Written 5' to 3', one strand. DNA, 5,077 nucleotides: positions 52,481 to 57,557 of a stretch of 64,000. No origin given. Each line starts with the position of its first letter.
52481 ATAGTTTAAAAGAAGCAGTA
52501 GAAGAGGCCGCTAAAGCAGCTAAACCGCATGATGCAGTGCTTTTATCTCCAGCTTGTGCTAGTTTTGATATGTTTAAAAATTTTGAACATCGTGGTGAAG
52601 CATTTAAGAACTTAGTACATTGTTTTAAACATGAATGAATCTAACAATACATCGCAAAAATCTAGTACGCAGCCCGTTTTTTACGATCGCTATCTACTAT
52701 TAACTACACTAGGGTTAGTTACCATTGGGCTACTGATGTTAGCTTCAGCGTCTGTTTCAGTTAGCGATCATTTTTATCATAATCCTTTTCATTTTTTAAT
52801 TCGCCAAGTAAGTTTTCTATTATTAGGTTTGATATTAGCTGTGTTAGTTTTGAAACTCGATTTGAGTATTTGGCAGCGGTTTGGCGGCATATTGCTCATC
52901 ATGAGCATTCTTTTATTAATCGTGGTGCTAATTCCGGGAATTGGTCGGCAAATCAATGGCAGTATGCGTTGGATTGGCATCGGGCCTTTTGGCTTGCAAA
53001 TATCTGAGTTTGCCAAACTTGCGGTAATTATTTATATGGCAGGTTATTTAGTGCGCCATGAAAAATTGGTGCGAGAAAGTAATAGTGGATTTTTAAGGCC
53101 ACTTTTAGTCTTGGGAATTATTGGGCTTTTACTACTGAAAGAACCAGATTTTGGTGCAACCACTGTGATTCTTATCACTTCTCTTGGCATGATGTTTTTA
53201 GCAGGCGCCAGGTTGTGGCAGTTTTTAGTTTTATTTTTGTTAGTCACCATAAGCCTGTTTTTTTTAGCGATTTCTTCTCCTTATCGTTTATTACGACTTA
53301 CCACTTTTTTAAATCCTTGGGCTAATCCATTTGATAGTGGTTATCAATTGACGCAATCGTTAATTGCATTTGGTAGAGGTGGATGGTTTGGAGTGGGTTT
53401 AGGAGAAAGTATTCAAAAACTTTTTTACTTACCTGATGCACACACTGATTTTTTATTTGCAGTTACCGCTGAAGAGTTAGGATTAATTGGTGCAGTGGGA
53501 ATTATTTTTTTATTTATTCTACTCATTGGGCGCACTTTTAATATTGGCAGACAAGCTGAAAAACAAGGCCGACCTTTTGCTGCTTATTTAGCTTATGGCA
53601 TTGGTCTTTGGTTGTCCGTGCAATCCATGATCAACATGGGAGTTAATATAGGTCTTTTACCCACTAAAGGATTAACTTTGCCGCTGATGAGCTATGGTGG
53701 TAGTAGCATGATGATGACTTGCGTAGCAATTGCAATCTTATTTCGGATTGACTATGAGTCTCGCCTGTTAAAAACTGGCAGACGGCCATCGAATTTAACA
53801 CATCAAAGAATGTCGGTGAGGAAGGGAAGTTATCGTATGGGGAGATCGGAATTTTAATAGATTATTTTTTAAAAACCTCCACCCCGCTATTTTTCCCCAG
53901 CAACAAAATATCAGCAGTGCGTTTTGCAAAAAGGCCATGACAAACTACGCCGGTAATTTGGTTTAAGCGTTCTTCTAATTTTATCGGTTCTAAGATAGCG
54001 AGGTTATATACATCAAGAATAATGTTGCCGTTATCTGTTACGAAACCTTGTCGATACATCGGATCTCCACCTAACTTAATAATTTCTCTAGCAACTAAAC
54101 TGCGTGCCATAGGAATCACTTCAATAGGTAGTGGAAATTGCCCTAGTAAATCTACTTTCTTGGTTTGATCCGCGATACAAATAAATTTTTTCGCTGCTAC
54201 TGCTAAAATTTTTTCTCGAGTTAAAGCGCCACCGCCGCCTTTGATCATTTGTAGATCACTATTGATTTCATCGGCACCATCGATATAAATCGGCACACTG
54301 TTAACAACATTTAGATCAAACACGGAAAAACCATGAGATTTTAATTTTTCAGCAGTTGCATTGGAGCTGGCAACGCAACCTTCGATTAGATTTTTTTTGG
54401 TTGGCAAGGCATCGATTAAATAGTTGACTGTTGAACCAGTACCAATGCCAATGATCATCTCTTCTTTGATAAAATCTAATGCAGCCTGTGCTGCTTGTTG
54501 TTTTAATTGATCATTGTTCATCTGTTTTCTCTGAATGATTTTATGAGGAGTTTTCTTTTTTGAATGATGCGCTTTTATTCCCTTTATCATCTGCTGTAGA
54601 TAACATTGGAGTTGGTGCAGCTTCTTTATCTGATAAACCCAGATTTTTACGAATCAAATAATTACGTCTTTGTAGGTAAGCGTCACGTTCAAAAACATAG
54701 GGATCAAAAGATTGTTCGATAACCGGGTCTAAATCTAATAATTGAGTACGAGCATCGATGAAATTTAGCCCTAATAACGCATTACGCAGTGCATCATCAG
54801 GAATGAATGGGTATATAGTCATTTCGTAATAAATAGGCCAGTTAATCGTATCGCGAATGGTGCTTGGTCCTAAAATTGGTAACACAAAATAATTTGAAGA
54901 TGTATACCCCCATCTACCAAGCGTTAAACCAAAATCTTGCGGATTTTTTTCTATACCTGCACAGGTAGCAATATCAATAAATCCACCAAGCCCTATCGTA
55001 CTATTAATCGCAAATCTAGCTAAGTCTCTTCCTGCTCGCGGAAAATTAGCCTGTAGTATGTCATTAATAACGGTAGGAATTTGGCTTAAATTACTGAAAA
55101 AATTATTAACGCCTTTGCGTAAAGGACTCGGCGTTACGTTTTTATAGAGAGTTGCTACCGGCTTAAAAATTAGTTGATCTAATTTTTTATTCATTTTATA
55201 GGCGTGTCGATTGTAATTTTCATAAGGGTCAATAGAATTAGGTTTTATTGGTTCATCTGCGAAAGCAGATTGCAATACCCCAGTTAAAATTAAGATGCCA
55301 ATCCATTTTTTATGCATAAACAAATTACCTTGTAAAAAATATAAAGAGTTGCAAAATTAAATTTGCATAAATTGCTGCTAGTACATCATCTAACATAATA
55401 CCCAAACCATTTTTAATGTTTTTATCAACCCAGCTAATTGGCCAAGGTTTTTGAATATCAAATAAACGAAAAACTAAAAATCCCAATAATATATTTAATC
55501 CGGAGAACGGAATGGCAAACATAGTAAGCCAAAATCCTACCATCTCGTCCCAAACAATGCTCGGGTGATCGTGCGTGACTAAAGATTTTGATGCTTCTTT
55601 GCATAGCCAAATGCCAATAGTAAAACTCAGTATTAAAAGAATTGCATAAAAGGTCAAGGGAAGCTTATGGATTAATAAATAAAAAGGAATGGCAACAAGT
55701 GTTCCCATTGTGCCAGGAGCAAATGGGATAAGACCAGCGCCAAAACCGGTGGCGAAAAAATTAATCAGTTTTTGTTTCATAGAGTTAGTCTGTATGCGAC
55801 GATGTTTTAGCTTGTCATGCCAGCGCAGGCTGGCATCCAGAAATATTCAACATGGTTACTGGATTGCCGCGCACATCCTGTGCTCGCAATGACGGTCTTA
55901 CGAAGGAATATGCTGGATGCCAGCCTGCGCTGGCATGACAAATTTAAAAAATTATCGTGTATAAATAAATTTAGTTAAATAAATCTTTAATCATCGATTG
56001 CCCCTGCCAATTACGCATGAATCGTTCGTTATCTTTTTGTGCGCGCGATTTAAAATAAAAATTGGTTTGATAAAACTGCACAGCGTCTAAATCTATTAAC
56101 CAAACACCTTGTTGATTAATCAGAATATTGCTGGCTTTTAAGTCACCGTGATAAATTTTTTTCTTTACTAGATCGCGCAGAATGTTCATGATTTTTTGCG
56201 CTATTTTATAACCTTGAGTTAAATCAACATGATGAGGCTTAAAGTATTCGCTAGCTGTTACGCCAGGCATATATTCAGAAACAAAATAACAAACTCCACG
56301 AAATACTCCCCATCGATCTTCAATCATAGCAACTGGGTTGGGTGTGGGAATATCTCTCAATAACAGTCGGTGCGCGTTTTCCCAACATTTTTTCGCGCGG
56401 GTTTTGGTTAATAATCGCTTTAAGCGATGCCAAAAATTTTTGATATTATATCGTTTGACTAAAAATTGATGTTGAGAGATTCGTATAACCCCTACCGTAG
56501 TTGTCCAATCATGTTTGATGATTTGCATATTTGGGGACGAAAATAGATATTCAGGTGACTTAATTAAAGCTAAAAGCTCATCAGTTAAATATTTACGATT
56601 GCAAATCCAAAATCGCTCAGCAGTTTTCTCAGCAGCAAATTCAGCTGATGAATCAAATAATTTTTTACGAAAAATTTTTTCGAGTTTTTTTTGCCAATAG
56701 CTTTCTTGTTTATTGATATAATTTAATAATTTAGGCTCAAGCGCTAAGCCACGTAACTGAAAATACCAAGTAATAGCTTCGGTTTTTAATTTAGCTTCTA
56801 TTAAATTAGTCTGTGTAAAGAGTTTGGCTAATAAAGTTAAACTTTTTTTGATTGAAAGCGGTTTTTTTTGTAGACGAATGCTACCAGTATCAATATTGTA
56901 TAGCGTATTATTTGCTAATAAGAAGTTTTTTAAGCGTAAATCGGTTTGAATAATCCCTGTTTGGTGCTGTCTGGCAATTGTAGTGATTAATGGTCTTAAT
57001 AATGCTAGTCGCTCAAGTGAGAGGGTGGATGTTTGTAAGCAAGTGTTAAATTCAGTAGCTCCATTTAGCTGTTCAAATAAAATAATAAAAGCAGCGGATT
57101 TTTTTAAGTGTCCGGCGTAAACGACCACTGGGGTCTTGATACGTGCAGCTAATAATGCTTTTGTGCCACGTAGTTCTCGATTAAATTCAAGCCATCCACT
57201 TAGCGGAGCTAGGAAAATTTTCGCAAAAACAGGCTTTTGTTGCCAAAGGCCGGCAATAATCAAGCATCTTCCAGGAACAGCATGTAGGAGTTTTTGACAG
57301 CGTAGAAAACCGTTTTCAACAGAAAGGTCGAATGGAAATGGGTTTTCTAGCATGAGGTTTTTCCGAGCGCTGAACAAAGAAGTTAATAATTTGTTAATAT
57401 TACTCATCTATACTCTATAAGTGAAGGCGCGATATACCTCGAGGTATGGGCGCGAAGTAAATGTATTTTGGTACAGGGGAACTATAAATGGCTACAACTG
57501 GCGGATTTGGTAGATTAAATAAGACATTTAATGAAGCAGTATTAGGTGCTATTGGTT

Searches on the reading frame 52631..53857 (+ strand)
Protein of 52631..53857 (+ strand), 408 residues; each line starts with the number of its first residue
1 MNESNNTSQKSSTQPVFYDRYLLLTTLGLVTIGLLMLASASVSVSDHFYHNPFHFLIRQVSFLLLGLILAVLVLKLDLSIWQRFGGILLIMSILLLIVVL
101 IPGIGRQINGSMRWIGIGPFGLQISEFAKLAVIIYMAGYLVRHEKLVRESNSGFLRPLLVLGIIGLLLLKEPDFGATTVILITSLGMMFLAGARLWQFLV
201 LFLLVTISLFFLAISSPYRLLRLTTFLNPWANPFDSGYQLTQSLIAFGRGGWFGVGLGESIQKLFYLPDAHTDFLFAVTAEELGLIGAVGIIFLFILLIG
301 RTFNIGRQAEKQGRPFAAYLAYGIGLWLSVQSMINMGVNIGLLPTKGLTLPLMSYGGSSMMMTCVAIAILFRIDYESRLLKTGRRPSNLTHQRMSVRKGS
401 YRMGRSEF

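Call 30: find_encoding_contigs(protein=window:52631-53857:+, flank=10000, max_places=10)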
Protein window:52631-53857:+ (408 aa): 1 contig read that carries it; 1 place shown.
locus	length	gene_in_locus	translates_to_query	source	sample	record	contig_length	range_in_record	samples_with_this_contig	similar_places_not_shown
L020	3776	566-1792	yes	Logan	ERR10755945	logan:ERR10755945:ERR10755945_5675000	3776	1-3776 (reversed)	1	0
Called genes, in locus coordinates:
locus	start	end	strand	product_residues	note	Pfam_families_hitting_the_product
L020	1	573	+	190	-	?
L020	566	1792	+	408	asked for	PF01098:FTSW_RODA_SPOVE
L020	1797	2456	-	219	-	PF00455:DeoRC (weak), PF06026:Rib_5-P_isom_A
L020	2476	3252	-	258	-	PF04333:MlaA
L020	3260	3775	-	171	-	?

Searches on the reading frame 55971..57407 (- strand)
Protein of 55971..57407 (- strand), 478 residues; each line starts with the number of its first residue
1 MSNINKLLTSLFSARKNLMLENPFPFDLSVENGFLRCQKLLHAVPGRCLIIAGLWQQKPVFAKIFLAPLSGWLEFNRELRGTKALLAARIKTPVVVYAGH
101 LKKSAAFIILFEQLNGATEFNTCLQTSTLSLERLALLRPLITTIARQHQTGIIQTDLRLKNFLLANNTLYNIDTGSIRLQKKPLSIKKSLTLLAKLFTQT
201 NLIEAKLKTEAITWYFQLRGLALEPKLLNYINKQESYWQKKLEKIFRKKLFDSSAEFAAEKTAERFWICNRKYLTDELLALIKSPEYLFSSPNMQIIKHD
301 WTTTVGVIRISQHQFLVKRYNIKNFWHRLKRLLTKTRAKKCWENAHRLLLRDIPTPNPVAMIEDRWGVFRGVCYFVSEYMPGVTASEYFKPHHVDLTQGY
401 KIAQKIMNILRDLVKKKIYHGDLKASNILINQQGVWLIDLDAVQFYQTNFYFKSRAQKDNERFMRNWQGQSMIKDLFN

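Call 36: find_encoding_contigs(protein=window:55971-57407:-, flank=10000, max_places=10)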
Protein window:55971-57407:- (478 aa): no gene with exactly this product is on record in the collection.

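Call 43: search_protein_families(library=pfam, proteins=[window:55971-57407:-], max_evalue=0.001)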
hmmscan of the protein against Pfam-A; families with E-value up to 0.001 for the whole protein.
window:55971-57407:- (478 aa): 6 families
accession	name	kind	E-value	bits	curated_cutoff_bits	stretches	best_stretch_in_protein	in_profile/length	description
PF06293.20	Kdo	-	1.1e-16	61.3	21.3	2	316-443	31-169/207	Lipopolysaccharide kinase (Kdo/WaaP) family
PF00069.31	Pkinase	-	1.8e-11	44.4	31.7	1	373-448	73-150/263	Protein kinase domain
PF01163.29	RIO1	-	6.4e-07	29.6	22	1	328-440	45-148/187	RIO domain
PF19974.5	TCAD9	-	2.1e-05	24.3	40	1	405-440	286-321/429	Ternary complex associated domain 9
PF03109.22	ABC1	-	3.4e-05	23.5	22.9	0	375-450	145-221/244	ABC1 atypical kinase-like domain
PF07714.23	PK_Tyr_Ser-Thr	-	9.7e-05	22.2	23.1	1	372-435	75-140/258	Protein tyrosine and serine/threonine kinase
